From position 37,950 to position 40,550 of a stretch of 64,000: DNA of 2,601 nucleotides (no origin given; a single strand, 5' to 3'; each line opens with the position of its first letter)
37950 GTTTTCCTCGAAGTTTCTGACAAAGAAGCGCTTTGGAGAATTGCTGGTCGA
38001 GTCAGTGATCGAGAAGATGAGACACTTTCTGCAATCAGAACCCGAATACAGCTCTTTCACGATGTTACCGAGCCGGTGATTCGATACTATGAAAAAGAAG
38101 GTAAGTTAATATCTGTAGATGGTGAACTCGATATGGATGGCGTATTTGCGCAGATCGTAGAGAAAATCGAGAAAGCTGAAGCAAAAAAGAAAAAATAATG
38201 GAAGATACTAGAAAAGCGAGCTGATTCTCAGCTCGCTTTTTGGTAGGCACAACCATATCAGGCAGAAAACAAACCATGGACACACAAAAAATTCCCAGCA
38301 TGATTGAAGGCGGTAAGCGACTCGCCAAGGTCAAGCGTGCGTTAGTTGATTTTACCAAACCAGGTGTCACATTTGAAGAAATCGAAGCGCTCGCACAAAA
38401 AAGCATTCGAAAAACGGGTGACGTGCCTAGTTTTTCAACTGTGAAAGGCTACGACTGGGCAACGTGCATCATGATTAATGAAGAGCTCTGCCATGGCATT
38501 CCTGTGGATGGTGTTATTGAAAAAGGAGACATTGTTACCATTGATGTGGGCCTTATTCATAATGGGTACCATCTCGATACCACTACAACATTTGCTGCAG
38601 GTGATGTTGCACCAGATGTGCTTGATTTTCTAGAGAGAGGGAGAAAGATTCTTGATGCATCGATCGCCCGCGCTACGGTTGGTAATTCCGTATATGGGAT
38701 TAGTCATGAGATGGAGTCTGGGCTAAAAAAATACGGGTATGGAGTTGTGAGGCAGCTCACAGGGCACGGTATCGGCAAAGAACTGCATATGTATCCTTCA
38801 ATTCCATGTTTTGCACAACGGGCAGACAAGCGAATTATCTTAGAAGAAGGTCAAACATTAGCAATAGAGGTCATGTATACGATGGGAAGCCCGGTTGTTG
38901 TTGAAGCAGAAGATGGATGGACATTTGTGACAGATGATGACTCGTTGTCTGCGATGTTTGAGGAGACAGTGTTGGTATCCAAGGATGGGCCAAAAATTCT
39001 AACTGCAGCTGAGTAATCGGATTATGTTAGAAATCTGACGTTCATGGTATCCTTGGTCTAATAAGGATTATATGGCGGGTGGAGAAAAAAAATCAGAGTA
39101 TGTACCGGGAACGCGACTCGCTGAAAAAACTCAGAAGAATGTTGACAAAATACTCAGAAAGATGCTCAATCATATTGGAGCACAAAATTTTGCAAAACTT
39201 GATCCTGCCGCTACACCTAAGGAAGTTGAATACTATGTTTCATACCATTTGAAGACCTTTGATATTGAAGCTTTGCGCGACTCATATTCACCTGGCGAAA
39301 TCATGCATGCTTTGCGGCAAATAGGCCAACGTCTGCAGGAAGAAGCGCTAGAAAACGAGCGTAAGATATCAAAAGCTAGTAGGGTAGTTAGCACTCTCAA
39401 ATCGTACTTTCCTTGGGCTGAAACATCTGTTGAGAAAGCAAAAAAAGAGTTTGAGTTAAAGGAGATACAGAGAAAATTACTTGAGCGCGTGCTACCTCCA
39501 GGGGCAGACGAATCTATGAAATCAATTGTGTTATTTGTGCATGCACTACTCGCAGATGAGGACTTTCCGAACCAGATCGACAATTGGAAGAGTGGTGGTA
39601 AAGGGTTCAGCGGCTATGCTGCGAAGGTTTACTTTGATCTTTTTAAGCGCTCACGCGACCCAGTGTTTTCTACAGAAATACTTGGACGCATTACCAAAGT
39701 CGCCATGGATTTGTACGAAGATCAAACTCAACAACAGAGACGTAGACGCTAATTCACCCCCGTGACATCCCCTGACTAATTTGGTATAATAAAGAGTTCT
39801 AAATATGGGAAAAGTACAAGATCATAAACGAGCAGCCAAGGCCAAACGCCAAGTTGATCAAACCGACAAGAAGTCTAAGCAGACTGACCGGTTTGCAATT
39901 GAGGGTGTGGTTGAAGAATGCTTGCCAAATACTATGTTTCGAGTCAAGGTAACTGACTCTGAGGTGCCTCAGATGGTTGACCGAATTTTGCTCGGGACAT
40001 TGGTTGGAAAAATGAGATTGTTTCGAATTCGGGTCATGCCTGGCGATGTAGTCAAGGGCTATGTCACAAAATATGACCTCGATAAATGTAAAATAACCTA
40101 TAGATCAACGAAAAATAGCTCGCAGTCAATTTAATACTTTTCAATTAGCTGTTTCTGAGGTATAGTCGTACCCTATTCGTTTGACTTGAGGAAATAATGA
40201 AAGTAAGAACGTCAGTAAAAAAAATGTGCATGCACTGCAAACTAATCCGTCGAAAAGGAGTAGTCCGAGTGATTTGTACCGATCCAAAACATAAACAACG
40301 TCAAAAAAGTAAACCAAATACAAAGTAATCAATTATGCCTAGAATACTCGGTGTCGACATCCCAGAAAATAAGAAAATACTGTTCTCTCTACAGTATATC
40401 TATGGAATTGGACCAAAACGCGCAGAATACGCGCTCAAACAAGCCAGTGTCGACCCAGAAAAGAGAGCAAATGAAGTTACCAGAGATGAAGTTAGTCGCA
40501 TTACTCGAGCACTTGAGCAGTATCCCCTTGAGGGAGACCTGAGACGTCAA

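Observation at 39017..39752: An unknown 226-aa protein wedged between map and infA inside the ribosomal superoperon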

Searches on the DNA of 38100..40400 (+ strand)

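Call 63: search_rna_families(source=window, start=38100, end=40400, threshold=evalue, max_evalue=1)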
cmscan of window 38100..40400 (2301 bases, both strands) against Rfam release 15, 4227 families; matches with E-value up to 1: 1.
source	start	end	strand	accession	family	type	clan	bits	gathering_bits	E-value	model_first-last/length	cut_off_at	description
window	38147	38245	+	RF02615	BSR0626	Gene; sRNA;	-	21.5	155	0.68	1-128/128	no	Brucella sRNA 0626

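Call 68: search_rna_families(sources=[L020, L051, L023, L050], threshold=evalue, max_evalue=0.1)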
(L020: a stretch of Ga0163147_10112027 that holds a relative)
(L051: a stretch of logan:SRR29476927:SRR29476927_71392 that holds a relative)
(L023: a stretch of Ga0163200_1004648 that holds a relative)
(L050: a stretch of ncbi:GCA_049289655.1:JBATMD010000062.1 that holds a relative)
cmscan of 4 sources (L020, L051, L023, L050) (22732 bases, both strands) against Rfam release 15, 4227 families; matches with E-value up to 0.1: 0.
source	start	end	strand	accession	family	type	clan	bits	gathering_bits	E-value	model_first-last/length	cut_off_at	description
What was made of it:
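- Tried and rejected: The four related loci scanned (L020, L023, L050, L051) also have no Rfam element (call 68).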
